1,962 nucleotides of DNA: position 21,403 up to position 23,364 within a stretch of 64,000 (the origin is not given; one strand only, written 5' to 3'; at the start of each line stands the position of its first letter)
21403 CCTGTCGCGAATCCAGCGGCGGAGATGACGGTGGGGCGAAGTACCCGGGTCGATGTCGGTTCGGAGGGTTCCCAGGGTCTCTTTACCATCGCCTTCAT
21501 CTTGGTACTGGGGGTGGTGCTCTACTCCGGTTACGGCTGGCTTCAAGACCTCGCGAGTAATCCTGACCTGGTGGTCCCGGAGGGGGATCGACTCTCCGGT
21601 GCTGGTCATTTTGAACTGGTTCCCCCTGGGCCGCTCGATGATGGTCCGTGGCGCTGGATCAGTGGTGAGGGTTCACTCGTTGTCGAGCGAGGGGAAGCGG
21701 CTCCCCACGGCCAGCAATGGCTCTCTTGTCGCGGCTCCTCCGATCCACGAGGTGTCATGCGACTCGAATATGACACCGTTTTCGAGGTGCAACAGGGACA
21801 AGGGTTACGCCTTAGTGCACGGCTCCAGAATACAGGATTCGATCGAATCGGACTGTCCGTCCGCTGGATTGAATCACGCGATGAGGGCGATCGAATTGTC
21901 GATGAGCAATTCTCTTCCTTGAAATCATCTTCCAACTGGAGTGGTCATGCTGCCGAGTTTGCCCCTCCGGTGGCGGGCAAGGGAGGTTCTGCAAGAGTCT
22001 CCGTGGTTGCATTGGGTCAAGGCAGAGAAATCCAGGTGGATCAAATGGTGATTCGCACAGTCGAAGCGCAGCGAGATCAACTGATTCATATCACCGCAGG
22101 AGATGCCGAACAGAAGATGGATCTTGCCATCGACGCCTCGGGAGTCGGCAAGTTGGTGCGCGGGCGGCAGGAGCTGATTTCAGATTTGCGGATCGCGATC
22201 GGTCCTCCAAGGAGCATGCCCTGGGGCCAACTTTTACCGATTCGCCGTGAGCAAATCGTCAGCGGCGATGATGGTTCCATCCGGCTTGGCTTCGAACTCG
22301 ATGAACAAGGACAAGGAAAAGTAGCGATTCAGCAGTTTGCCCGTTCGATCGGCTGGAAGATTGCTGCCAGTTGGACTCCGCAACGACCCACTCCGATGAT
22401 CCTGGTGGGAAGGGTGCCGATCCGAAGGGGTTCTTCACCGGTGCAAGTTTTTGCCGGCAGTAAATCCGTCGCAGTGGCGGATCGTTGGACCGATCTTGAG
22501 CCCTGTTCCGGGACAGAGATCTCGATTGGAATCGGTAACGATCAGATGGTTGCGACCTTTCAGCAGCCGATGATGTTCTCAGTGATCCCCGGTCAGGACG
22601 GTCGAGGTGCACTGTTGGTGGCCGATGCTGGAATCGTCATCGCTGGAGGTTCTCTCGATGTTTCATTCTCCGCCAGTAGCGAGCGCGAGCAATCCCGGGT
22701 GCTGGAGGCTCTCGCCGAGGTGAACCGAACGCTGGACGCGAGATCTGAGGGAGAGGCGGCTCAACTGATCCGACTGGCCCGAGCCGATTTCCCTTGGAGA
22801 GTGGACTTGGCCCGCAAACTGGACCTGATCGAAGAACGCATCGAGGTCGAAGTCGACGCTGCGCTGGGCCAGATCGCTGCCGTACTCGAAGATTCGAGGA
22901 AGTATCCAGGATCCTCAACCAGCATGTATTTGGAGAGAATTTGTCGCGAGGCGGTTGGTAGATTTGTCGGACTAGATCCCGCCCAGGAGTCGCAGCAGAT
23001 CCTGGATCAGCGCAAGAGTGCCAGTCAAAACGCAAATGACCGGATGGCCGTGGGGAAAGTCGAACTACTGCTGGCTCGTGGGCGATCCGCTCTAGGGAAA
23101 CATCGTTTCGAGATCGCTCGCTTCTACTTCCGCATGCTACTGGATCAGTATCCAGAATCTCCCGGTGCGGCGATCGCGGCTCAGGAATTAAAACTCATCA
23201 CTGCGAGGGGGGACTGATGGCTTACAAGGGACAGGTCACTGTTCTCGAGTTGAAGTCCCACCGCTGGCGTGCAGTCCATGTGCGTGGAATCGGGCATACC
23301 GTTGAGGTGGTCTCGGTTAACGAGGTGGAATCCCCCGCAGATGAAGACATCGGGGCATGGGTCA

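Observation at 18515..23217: FHA-GAF-AAA+-HTH sigma54 activator translationally coupled (ATGA) to a dual-FHA bitopic membrane protein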

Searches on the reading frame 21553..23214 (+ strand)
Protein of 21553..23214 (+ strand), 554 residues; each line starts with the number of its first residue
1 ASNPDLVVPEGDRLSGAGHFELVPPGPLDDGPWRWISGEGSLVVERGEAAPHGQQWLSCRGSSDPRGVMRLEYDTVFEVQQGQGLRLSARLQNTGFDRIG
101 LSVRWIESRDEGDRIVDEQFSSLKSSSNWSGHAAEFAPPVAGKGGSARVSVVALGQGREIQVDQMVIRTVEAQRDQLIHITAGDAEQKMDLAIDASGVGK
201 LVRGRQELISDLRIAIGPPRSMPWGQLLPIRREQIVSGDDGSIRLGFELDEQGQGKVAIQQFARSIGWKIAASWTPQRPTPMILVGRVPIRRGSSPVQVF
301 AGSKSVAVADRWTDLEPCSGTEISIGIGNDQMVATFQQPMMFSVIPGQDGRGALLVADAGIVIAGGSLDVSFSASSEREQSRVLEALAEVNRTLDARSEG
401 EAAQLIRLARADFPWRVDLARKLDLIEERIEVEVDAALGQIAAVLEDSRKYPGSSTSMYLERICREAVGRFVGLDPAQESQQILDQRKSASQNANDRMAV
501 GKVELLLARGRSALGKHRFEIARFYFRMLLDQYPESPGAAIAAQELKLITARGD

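Call 39: search_protein_representatives(protein=window:21553-23214:+)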
Query: 554 residues. Proteins with E-value up to 0.001 (for the whole library): 29; up to 1e-10: 21; up to 1e-30: 11. The best 29 are listed.
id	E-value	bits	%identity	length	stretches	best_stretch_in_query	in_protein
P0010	3.1e-215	732.7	61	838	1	1-554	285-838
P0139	2.4e-102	360.1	38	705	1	2-553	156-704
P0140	1.7e-77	278.1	34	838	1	10-552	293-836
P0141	8.9e-52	193.2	29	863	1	3-552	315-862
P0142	2.0e-44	168.9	26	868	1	39-552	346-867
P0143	1.7e-43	165.9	26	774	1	49-552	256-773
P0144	3.1e-37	145.2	27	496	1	72-552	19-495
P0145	2.3e-35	139.0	27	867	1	11-551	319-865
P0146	2.4e-35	139.0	27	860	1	43-549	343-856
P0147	3.5e-31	125.2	26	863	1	17-552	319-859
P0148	3.8e-31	125.1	25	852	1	37-552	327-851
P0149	1.0e-29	120.4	29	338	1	221-552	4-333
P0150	2.7e-27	112.4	25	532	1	46-552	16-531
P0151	4.5e-27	111.7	25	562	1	47-527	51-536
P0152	4.7e-23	98.4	23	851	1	35-552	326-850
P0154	2.0e-19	86.4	24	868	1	41-552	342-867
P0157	2.2e-15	73.1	26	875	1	61-547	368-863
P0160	6.6e-06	41.9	24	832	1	91-537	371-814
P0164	1.8e-04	37.1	22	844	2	367-549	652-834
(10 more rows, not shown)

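Call 40: search_protein_families(library=pfam, proteins=[P0140, P0141, P0142, P0145, P0148, P0152, P0154, P0157, P0160, P0164], max_evalue=0.001)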
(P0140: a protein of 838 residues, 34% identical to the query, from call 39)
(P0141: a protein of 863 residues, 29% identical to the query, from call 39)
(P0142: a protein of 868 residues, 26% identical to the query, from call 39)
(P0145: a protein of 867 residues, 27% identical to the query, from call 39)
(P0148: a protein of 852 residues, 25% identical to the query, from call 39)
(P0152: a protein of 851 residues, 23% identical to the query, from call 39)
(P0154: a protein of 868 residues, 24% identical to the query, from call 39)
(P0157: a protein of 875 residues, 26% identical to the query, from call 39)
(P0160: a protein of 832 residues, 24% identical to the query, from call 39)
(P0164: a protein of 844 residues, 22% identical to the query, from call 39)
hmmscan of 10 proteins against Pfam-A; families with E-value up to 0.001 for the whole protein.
P0140 (838 aa): 2 families
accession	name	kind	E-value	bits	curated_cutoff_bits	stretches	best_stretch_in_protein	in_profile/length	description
PF00498.31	FHA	-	8e-32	109.9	20.7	2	22-85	1-67/67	FHA domain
PF16697.10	Yop-YscD_cpl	-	2e-26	92.5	33.2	2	14-94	11-93/94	Inner membrane component of T3SS, cytoplasmic domain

P0141 (863 aa): 2 families
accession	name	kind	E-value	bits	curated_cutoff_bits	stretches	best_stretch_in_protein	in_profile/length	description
PF00498.31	FHA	-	1.2e-34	119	20.7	2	24-86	2-67/67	FHA domain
PF16697.10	Yop-YscD_cpl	-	2.7e-23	82.5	33.2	2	19-93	15-91/94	Inner membrane component of T3SS, cytoplasmic domain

P0142 (868 aa): 2 families
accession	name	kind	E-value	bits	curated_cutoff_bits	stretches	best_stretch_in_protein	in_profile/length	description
PF00498.31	FHA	-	1.8e-36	124.8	20.7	2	22-85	1-67/67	FHA domain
PF16697.10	Yop-YscD_cpl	-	5.7e-31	107.1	33.2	2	146-233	1-90/94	Inner membrane component of T3SS, cytoplasmic domain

P0145 (867 aa): 2 families
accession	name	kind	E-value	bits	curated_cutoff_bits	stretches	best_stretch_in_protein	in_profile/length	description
PF00498.31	FHA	-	1.6e-39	134.6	20.7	2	21-84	1-67/67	FHA domain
PF16697.10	Yop-YscD_cpl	-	2.2e-34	118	33.2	2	131-217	2-90/94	Inner membrane component of T3SS, cytoplasmic domain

P0148 (852 aa): 2 families
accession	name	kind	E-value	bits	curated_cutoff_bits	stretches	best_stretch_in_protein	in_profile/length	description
PF00498.31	FHA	-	7.7e-36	122.8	20.7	2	143-206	1-67/67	FHA domain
PF16697.10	Yop-YscD_cpl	-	1.4e-31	109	33.2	2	126-212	2-90/94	Inner membrane component of T3SS, cytoplasmic domain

P0152 (851 aa): 2 families
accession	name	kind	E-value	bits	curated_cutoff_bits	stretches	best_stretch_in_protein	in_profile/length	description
PF00498.31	FHA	-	1.9e-35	121.5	20.7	2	21-84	1-67/67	FHA domain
PF16697.10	Yop-YscD_cpl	-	4.2e-27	94.7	33.2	2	18-93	16-93/94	Inner membrane component of T3SS, cytoplasmic domain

P0154 (868 aa): 2 families
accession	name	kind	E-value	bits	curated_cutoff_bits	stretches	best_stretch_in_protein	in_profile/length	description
PF16697.10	Yop-YscD_cpl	-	7.1e-37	126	33.2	2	141-229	1-91/94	Inner membrane component of T3SS, cytoplasmic domain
PF00498.31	FHA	-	2.3e-35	121.3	20.7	2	22-85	1-67/67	FHA domain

P0157 (875 aa): 2 families
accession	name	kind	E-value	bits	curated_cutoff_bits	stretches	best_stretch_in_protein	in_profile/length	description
PF00498.31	FHA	-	4.8e-34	117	20.7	2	21-84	1-67/67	FHA domain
PF16697.10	Yop-YscD_cpl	-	2e-30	105.3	33.2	2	18-91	16-91/94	Inner membrane component of T3SS, cytoplasmic domain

P0160 (832 aa): 2 families
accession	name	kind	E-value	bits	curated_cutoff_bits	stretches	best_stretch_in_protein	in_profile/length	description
PF00498.31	FHA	-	1.5e-31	109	20.7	2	125-185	2-65/67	FHA domain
PF16697.10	Yop-YscD_cpl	-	1.5e-29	102.6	33.2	2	14-92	12-92/94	Inner membrane component of T3SS, cytoplasmic domain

P0164 (844 aa): 2 families
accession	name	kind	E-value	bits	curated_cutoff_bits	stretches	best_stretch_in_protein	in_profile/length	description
PF00498.31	FHA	-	1.1e-35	122.3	20.7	2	22-85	1-67/67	FHA domain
PF16697.10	Yop-YscD_cpl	-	1.8e-29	102.3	33.2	2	133-221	2-92/94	Inner membrane component of T3SS, cytoplasmic domain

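Call 48: search_solved_structures(query=A3, max_evalue=1)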
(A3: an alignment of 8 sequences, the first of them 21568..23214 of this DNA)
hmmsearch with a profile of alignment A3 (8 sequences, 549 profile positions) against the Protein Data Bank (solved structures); distinct sequences matched with E-value up to 1: 1.
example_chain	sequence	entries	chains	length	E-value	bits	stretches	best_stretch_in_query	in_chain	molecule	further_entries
6g5s_A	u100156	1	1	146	0.0024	19.5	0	511-544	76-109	Cell division coordinator CpoB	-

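Call 65: predict_structure(alignment_id=A3)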
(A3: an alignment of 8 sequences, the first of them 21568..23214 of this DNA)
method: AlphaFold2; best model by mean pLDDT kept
length: 549 residues; sequences in the alignment: 8
mean_pLDDT: 73.1   pTM: 0.47
mean pLDDT of the five models: 73.1, 69.5, 65.9, 60.4, 59.8
residues with pLDDT >= 90: 78; 70-90: 302; 50-70: 78; < 50: 91
segments of 3 or more residues with pLDDT < 50: 1-25, 168-171, 211-233, 243-276, 358-360
pLDDT, mean of each block of 10 residues (from residue 1): 36 39 55 77 62 82 84 80 77 84 74 72 66 72 87 81 61 62 69 69 72 33 30 53 40 32 41 50 80 86 88 89 83 83 72 62 71 81 93 93 88 87 94 91 82 87 92 92 80 80 88 88 88 86 77
secondary structure, 60 per line:
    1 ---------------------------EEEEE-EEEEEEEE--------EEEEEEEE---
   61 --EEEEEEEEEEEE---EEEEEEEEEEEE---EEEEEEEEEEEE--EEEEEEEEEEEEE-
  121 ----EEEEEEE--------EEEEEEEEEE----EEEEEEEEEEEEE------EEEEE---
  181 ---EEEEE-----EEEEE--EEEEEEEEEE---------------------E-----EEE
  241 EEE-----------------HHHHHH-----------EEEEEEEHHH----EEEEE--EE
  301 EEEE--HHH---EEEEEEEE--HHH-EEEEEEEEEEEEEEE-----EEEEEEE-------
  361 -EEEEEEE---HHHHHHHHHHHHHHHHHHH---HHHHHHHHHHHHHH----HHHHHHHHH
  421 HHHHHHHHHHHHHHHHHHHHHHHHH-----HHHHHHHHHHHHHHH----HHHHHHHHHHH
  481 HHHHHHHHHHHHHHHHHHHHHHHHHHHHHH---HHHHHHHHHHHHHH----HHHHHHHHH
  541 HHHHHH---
elements in order: E28-32 E34-41 E50-57 E63-74 E78-89 E93-104 E107-119 E125-131 E140-149 E154-166 E173-177 E184-188 E194-198 E201-210 E238-243 H261-266 E278-284 E292-296 E299-304 E313-320 E327-341 E347-353 E362-368 H372-390 H394-407 H412-445 H451-465 H470-510 H514-527 H532-546

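Call 69: fold_search(model_id=the predicted structure, library=pdb)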
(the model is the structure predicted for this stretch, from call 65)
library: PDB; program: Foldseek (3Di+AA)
matches with E <= 10: 1560; with E <= 0.001: 90
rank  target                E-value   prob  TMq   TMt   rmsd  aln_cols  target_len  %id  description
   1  4xup_A                2.0e-06  1.00  0.20  0.31  16.9       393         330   10  Structure of the N-terminal CBM22-1-CBM22-2 tandem domain from Paenibacillus barcinonensis Xyn10C (released 2015-06-03)
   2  4xup_D                2.1e-06  1.00  0.19  0.31  17.6       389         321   10  Structure of the N-terminal CBM22-1-CBM22-2 tandem domain from Paenibacillus barcinonensis Xyn10C (released 2015-06-03)
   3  8a1f_A                4.4e-06  1.00  0.20  0.29  22.4       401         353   12  Human PTPRK N-terminal domains MAM-Ig-FN1 (released 2023-03-15)
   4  4xup_F                5.8e-06  1.00  0.19  0.31  21.2       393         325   10  Structure of the N-terminal CBM22-1-CBM22-2 tandem domain from Paenibacillus barcinonensis Xyn10C (released 2015-06-03)
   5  4xup_B                7.5e-06  1.00  0.19  0.31  21.2       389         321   10  Structure of the N-terminal CBM22-1-CBM22-2 tandem domain from Paenibacillus barcinonensis Xyn10C (released 2015-06-03)
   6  6qev_B                1.1e-05  0.99  0.21  0.11  31.0       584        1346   11  EngBF DARPin Fusion 4b B6 (released 2019-11-06)
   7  2zez_B                1.8e-05  1.00  0.19  0.61   5.0       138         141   12  Family 16 Carbohydrate Binding Module-2 (released 2008-03-25)
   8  2xom_A                2.2e-05  1.00  0.18  0.56   5.5       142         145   15  Atomic resolution structure of TmCBM61 in complex with beta-1,4- galactotriose (released 2010-09-08)
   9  2xon_L                2.3e-05  1.00  0.18  0.56   5.4       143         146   16  Structure of TmCBM61 in complex with beta-1,4-galactotriose at 1.4 A resolution (released 2010-09-08)
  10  8a1f_B                2.9e-05  1.00  0.21  0.30  21.5       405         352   12  Human PTPRK N-terminal domains MAM-Ig-FN1 (released 2023-03-15)
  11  7xyc_A                3.2e-05  1.00  0.19  0.19   4.1       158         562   13  CryoEM structure of Klebsiella phage Kp7 type II tail fiber gp52 in vitro (released 2023-06-07)
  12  7uac_H                3.2e-05  1.00  0.18  0.18  12.2       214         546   12  Human pro-meprin alpha (zymogen state) (released 2022-11-02)
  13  5w6h_A                3.4e-05  1.00  0.20  0.16   3.6       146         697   14  Crystal structure of Bacteriophage CBA120 tailspike protein 4 enzymatically active domain (TSP4dN, orf213) (released 2018-10-24)
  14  8iqe_C                3.8e-05  1.00  0.20  0.19   4.0       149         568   16  Crystal structure of tetrameric K2-2 TSP (released 2024-02-21)
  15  2zew_A                6.5e-05  1.00  0.21  0.66   5.2       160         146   15  Family 16 Cabohydrate Binding Domain Module 1 (released 2008-03-04)
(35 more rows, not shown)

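Call 72: find_related_loci(query=A6, collection=metagenome_contigs, flank=6000)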
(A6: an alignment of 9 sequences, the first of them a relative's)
Query A6 (868 aa) in metagenome_contigs; peptide patterns used: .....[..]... (x = any residue, [..] = any of these).
569 stretches matched a pattern; 469 encode a relative of the query (tblastn E <= 1e-3); the best 80 are kept; 80 distinct loci.
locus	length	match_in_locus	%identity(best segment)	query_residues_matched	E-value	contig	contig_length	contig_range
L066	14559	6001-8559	25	1-865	4e-54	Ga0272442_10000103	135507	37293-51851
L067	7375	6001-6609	30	1-250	2e-22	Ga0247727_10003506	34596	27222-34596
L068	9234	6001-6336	44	2-231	1e-19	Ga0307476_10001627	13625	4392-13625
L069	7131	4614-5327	30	1-273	1e-18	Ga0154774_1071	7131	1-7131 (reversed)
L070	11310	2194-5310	43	7-238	1e-17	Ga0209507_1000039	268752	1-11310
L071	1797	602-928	40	2-231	3e-17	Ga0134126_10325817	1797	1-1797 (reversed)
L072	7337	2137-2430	43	2-99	1e-16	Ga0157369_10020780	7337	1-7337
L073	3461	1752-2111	43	1-265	9e-17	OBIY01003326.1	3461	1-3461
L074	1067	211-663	36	22-263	2e-17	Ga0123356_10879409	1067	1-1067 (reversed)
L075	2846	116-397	43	6-231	2e-16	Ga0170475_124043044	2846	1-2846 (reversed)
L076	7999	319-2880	41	1-240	5e-16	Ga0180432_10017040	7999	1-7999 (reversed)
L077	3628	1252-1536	44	12-233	4e-16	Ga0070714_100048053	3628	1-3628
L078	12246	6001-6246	51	13-94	2e-15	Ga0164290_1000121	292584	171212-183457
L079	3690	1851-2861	29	5-257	2e-15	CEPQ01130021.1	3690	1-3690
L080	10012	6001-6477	33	4-233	3e-15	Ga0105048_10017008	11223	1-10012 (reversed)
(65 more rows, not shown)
